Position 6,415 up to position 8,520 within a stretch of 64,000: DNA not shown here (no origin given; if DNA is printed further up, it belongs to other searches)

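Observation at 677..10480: Type I R-M (hsdRMS) and a Gabija-like OLD-nuclease/UvrD-helicase pair arranged as one contiguous, translationally coupled operon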

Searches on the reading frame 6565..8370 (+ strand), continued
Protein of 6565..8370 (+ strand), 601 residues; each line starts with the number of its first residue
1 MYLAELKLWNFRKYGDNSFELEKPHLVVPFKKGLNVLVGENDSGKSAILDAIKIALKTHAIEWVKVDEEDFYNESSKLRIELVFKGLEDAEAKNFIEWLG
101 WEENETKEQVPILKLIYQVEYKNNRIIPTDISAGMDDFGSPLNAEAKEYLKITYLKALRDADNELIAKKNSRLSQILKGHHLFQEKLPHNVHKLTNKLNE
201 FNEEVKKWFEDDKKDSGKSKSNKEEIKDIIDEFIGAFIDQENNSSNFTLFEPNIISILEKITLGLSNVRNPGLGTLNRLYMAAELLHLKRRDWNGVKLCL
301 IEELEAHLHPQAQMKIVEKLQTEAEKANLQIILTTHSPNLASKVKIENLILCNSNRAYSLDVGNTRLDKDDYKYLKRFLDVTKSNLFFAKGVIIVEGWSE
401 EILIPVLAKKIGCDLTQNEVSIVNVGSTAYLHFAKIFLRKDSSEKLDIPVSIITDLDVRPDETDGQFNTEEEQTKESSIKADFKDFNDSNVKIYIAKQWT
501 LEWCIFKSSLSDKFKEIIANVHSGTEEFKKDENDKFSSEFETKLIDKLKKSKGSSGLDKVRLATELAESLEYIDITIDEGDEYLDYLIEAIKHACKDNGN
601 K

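Call 64: search_solved_structures(query=A1, show_alignments=2, max_evalue=0.001)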
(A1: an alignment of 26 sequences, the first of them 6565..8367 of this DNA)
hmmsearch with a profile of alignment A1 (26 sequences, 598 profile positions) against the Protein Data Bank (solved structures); distinct sequences matched with E-value up to 0.001: 34.
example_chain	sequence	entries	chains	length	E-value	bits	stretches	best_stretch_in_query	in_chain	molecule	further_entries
6p74_A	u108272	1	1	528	3.6e-17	65.6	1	293-476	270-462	Putative ATP-dependent endonuclease of the OLD family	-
9n69_A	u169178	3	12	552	4.7e-16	61.9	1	206-350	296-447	AAA family ATPase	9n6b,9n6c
6nk8_A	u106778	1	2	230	4.5e-15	58.7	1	367-453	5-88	Class 2 OLD family nuclease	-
6njv_A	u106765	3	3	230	1.9e-13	53.3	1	368-456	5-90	Xcc_CTR_I | Xcc_ctr_pt | Xcc_ctr_Hg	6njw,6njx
9e8z_C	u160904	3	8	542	3.7e-13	52.4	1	224-353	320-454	Retron Ec83 probable ATPase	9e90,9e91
8ee4_A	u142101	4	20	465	2.8e-12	49.5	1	294-348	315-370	PtuA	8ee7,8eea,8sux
9o4a_A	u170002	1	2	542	7.8e-12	48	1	224-353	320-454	Retron Ec83 probable ATPase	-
9u9y_A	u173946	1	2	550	4.5e-11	45.5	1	290-339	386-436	AAA family ATPase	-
22bu_B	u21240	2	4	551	5.7e-11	45.1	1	285-341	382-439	AAA family ATPase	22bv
9kjx_B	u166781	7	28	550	7.9e-11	44.7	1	290-339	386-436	AAA family ATPase | Retron I-A effector PtuA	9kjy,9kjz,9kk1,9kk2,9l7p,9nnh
22et_E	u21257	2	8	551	1.6e-10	43.7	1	285-341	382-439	PtuA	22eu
9vkz_A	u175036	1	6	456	3.2e-10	42.7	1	290-339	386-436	Retron Ec78 probable ATPase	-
9nnk_C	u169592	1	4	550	4.8e-10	42.1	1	290-339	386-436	Retreon I-A effector PtuA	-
9nnb_C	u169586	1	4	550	5.1e-10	42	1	290-339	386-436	Retron I-A effector PtuA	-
9vh1_D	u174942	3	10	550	5.4e-10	41.9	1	290-339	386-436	Retron Ec78 probable ATPase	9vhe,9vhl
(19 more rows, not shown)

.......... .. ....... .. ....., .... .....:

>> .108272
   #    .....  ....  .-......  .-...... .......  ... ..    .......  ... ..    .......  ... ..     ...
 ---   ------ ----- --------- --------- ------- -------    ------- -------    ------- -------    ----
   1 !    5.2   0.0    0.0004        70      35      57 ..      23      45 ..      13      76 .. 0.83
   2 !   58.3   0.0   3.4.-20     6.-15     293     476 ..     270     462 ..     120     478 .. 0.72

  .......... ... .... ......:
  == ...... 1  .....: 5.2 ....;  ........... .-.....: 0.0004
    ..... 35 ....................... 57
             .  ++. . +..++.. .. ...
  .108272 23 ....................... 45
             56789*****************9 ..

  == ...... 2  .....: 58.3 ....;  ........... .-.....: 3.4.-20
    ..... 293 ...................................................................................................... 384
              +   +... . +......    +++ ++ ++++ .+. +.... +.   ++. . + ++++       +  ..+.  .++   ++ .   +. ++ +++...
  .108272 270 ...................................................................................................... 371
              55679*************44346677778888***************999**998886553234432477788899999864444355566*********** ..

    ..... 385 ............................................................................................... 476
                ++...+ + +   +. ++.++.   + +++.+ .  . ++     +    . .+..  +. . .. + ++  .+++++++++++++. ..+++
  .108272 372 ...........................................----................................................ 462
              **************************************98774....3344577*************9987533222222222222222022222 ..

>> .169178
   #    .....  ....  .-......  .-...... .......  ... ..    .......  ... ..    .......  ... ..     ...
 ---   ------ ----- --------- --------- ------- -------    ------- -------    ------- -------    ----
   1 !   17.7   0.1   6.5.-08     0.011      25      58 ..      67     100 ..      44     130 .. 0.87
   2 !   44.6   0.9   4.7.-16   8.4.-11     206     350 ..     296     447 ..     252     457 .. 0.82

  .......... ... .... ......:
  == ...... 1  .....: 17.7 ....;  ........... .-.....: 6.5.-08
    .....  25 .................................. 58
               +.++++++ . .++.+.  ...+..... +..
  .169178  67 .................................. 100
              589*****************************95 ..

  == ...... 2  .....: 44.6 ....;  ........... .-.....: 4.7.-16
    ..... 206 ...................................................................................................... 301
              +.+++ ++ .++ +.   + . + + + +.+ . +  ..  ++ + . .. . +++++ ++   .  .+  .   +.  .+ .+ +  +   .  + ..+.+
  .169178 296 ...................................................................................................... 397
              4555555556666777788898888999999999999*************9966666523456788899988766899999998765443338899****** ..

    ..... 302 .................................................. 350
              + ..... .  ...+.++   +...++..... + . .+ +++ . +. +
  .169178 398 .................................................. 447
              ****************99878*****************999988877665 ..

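Call 67: find_related_loci(query=A1, collection=viral_contigs, flank=10000)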
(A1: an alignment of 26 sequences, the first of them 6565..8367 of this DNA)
Query A1 (601 aa) in viral_contigs; peptide patterns used: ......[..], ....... (x = any residue, [..] = any of these).
222 stretches matched a pattern; 39 encode a relative of the query (tblastn E <= 1e-3); 39 distinct loci.
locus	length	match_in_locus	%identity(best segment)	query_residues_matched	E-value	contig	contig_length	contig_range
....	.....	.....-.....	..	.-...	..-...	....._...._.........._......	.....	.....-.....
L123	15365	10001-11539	41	1-524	6e-111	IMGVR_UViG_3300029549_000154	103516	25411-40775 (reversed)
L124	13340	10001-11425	38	1-465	3e-76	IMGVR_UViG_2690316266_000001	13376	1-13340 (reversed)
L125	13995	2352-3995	33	1-503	2e-74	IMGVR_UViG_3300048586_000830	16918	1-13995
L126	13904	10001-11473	32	1-480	5e-55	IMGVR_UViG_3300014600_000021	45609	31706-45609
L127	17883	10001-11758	28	1-591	4e-51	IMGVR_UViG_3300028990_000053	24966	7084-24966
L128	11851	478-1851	32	1-449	5e-50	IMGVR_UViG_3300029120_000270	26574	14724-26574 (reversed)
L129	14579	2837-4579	29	1-596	2e-49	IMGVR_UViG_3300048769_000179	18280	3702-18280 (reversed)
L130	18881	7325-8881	31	1-503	2e-48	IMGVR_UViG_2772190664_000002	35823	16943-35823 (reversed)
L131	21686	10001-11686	28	1-571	3e-48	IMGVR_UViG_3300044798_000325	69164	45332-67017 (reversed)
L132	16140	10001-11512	29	1-457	7e-47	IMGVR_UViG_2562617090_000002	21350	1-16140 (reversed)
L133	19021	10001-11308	31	1-457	1e-46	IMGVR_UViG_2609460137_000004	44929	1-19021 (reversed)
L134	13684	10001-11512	29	1-489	2e-46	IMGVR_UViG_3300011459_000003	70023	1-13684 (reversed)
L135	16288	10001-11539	30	1-491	3e-46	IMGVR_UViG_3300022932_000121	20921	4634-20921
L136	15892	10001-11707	27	1-585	8e-45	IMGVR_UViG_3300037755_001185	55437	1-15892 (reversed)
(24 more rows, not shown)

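Call 89: search_dna_similar(query=window:6565-8367:+, collection=plasmids, mode=protein, max_rows=15, max_evalue=1e-30)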
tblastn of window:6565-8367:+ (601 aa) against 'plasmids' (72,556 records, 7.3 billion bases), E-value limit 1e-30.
Records with a match: 58; places in all: 59; records where one place covers at least 80% of the query: 11.
Best place of each record, by identity: <60% 58.
By first word of the organism name: Aeromonas 8; Rhizobium 6; Burkholderia 5; Rhodococcus 4; Serratia 3; Cupriavidus 3; Aliivibrio 2; Chryseobacterium 2; Priestia 2; Agrobacterium 2; and 21 more.
By predicted mobility (MOB-suite, as given by PLSDB): non-mobilizable 25; conjugative 20; mobilizable 13.
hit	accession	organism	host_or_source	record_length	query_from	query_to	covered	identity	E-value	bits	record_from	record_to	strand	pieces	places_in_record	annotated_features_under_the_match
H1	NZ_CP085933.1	Segatella copri DSM 18205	-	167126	1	592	99%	48.8%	9e-163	522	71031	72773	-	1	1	AAA family ATPase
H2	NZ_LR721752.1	Aliivibrio wodanis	-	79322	1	518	86%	41.9%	1e-110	372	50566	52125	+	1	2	AAA family ATPase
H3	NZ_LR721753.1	Aliivibrio wodanis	-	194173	1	518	86%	41.9%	1e-110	372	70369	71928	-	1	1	AAA family ATPase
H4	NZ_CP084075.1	Fusobacterium vincentii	-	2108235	1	476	79%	44.9%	2e-93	322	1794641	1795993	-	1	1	none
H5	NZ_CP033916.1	Chryseobacterium shandongense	Zimmer water bag,Zimmer water bag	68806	1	511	85%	40.0%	9e-101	343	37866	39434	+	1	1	AAA family ATPase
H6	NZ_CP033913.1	Chryseobacterium shandongense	Homo sapiens,CEREBRAL SPINAL FLUID ...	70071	1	511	85%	40.0%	9e-101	343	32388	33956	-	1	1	AAA family ATPase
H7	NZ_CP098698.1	Yersinia ruckeri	Salmo salar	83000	1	462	77%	43.7%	3e-102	347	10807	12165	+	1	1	AAA family ATPase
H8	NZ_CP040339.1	Bacillus luti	Apostichopus japonicus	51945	1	510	85%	39.2%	1e-100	343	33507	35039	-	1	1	AAA family ATPase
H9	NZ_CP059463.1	Priestia megaterium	Prokaryotes,soil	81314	1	517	86%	37.4%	1e-86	302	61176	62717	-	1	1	AAA family ATPase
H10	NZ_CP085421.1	Priestia megaterium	single cell,soil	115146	1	462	77%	40.8%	5e-88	306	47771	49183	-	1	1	AAA family ATPase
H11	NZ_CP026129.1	Acinetobacter baumannii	-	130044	1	518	86%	36.2%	2e-83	293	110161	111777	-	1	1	AAA family ATPase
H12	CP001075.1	Rhizobium etli CIAT 652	-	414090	45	531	81%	34.6%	2e-67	246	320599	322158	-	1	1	hypothetical protein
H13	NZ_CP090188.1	Lactiplantibacillus plantarum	single strain,tea( De'ang pickled tea)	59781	58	541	81%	34.3%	9e-71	255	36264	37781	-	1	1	AAA family ATPase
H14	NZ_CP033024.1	Agrobacterium fabrum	Prunus sp.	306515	62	510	75%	36.0%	2e-74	266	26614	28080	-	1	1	AAA family ATPase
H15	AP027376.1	Sulfitobacter pontiacus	-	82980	69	600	89%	30.2%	4e-60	224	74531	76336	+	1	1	hypothetical protein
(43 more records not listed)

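Call 90: predict_structure(alignment_id=A3)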
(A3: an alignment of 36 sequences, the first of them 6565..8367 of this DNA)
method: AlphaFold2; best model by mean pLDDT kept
length: 601 residues; sequences in the alignment: 36
mean_pLDDT: 81.5   pTM: 0.71
mean pLDDT of the five models: 81.5, 80.5, 73.8, 71.5, 65.5
residues with pLDDT >= 90: 167; 70-90: 327; 50-70: 86; < 50: 21
segments of 3 or more residues with pLDDT < 50: 58-62, 158-169, 598-601
pLDDT, mean of each block of 10 residues (from residue 1): 94 89 93 88 84 74 73 92 90 88 81 93 88 90 86 64 46 65 69 86 88 79 86 77 74 79 67 60 61 71 68 76 82 80 83 88 83 71 65 89 92 88 80 86 82 88 80 91 86 90 92 93 89 88 88 79 93 84 93 71 32
secondary structure, 60 per line:
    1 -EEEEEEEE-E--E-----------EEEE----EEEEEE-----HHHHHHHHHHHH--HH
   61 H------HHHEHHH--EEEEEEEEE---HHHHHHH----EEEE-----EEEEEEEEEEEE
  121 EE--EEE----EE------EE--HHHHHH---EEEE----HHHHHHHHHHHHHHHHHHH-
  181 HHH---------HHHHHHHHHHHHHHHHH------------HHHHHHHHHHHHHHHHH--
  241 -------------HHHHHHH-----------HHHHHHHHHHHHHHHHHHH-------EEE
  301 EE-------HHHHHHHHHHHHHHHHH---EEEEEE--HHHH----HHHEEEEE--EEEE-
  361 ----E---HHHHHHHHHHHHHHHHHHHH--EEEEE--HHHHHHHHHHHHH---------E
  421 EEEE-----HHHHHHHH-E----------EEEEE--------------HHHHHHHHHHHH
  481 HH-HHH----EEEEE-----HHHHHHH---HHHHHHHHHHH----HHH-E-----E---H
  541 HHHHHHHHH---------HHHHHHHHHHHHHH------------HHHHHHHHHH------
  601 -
elements in order: E2-9 E26-29 E34-39 H45-56 E77-85 H89-95 E100-103 E109-122 E125-127 H144-149 E153-156 H161-179 H193-209 H222-238 H254-260 H272-290 E298-302 H310-326 E330-335 H338-341 E349-353 E356-359 H369-388 E391-395 H398-410 E420-424 H430-437 E450-454 H469-482 E491-495 H501-507 H511-521 H540-549 H559-572 H585-594

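Call 92: get_annotated_region(hit=H1, flank=8000)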
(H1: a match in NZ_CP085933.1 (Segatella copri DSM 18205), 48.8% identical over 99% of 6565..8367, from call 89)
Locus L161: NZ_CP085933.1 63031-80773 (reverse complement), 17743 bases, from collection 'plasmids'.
description: Segatella copri DSM 18205 strain FDAARGOS_1573 plasmid unnamed1, complete sequence
organism: Segatella copri DSM 18205 (NCBI taxid 537011)
taxonomy: Bacteria; Bacteroidota; Bacteroidia; Bacteroidales; Prevotellaceae; Segatella; Segatella copri; Segatella copri DSM 18205
host: -; source: -; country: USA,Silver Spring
typing (MOB-suite, as given by PLSDB): non-mobilizable
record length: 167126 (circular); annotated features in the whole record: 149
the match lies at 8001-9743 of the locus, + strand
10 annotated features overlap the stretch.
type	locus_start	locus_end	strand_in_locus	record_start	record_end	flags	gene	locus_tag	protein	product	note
CDS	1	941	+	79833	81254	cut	qatC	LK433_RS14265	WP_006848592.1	Qat anti-phage system QueC-like protein QatC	-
CDS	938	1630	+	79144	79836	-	-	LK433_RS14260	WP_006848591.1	TatD family hydrolase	-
CDS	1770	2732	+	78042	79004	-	-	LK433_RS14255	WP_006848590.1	MFS transporter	GO:0055085 - transmembrane transport [Evidence IEA]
CDS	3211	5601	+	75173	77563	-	-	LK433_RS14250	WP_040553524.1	AAA family ATPase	-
CDS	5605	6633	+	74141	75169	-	-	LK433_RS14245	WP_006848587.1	hypothetical protein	-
CDS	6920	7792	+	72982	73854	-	-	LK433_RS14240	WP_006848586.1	hypothetical protein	-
CDS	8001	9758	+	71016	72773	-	-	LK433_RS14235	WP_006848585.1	AAA family ATPase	-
CDS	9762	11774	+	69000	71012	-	-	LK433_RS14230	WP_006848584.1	UvrD-helicase domain-containing protein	-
CDS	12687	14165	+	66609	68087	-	-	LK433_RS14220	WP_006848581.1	DUF2971 domain-containing protein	-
CDS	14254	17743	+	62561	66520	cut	-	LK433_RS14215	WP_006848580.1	NACHT domain-containing protein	-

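Call 93: fold_search(model_id=the predicted structure, library=pdb)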
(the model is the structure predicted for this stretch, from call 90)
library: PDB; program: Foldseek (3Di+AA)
matches with E <= 10: 965; with E <= 0.001: 186
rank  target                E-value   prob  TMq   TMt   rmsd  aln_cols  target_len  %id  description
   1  8u7i_A                7.0e-21  1.00  0.61  0.59   7.4       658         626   17  Structure of the phage immune evasion protein Gad1 bound to the Gabija GajAB complex (released 2023-11-22)
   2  6p74                  3.2e-20  1.00  0.49  0.56  10.1       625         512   17  OLD nuclease from Thermus Scotoductus (released 2020-01-29)
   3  8x5i_B                3.8e-20  1.00  0.58  0.62   8.4       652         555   15  Structure of ATP/Mg2+ bound Gabija GajA (released 2024-02-28)
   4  8sm3_A                2.7e-19  1.00  0.60  0.65   7.1       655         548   14  Structure of Bacillus cereus VD045 Gabija GajA-GajB Complex (released 2023-11-22)
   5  8x5i_D                8.1e-19  1.00  0.57  0.61   8.0       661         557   16  Structure of ATP/Mg2+ bound Gabija GajA (released 2024-02-28)
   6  8x5i_C                7.8e-16  1.00  0.52  0.64   6.7       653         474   14  Structure of ATP/Mg2+ bound Gabija GajA (released 2024-02-28)
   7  9lpa_B                1.2e-15  1.00  0.46  0.38  15.0       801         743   14  The cryo-EM structure of retron Eco8 in an active state (released 2025-11-19)
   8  8tjy_A                1.2e-15  1.00  0.51  0.62   7.3       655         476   15  Structure of Gabija AB complex (released 2024-04-24)
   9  8x5i_A                1.3e-14  1.00  0.52  0.63   8.2       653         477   14  Structure of ATP/Mg2+ bound Gabija GajA (released 2024-02-28)
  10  8j4t_A                9.0e-14  1.00  0.46  0.57  10.9       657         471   15  GajA-GajB complex (released 2024-02-21)
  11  9x94_F                1.0e-13  1.00  0.48  0.40   9.0       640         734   14  Apo Retron-Eco8 complex (released 2026-03-18)
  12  9x9b_B                1.1e-13  1.00  0.49  0.40  13.9       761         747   14  Retron-Eco8 complex with ATP-Mg2+ (released 2026-03-04)
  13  9lp9_B                1.3e-13  1.00  0.45  0.38  14.5       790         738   14  The cryo-EM structure of retron Eco8 in a standby state (released 2025-11-19)
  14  9x94_J                1.3e-13  1.00  0.43  0.36  12.7       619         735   15  Apo Retron-Eco8 complex (released 2026-03-18)
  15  8jq9_A                1.4e-13  1.00  0.48  0.61   7.2       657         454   15  Structure of Gabija GajA (released 2024-02-28)
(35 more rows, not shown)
